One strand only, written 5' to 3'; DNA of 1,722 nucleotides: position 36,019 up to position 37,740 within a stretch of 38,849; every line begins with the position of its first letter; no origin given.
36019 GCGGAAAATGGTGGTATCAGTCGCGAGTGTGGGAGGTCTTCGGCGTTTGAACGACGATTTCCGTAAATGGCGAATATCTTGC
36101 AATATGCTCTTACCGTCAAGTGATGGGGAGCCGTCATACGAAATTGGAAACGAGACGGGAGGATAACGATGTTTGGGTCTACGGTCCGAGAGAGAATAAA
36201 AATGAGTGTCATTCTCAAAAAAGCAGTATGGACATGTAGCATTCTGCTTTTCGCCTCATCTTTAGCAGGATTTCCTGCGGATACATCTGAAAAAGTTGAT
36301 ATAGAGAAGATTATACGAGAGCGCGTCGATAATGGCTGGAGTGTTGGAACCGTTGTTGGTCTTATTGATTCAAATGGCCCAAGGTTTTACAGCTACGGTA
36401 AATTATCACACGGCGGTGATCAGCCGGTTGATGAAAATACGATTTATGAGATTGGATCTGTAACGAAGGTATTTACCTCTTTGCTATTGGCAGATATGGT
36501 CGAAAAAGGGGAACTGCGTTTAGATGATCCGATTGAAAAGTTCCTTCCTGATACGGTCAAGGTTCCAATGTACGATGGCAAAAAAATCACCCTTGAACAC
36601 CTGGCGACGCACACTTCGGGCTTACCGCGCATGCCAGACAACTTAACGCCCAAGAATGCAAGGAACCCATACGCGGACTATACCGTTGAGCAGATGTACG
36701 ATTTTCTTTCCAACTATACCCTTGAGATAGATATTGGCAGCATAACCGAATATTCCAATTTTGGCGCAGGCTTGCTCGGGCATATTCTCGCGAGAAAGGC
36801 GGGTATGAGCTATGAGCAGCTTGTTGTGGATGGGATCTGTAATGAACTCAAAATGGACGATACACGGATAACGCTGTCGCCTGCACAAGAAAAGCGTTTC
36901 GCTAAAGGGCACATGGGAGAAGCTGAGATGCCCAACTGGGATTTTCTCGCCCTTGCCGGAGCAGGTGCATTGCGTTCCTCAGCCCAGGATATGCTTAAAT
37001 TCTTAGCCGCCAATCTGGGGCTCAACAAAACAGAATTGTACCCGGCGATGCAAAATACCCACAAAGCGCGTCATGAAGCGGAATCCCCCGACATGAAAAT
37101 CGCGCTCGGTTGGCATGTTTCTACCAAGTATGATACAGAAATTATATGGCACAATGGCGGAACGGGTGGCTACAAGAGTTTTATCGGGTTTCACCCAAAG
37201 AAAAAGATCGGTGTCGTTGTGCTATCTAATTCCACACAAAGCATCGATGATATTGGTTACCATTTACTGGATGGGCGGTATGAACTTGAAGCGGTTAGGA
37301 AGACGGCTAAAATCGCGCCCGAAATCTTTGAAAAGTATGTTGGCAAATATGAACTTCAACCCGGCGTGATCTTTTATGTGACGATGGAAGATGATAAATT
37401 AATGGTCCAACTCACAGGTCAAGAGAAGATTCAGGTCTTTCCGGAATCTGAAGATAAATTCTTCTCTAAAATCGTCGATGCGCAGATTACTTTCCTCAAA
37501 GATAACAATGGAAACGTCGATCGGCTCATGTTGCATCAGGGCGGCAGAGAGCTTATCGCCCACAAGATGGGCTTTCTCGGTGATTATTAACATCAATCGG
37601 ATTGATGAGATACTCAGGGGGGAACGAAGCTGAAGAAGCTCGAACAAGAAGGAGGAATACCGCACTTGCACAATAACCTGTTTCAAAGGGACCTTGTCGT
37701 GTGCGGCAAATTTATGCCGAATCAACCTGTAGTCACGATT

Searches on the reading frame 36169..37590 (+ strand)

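Call 14: search_protein_families(library=pfam, proteins=[window:36169-37590:+], max_evalue=0.001)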
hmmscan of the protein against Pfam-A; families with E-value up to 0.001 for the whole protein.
window:36169-37590:+ (473 aa): 2 families
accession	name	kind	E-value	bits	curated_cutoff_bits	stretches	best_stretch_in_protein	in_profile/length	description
PF00144.29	Beta-lactamase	-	2.7e-67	227.7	27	1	46-360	2-315/329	Beta-lactamase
PF11954.13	DUF3471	-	7.1e-13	49.3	29.3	1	378-456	3-89/103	Domain of unknown function (DUF3471)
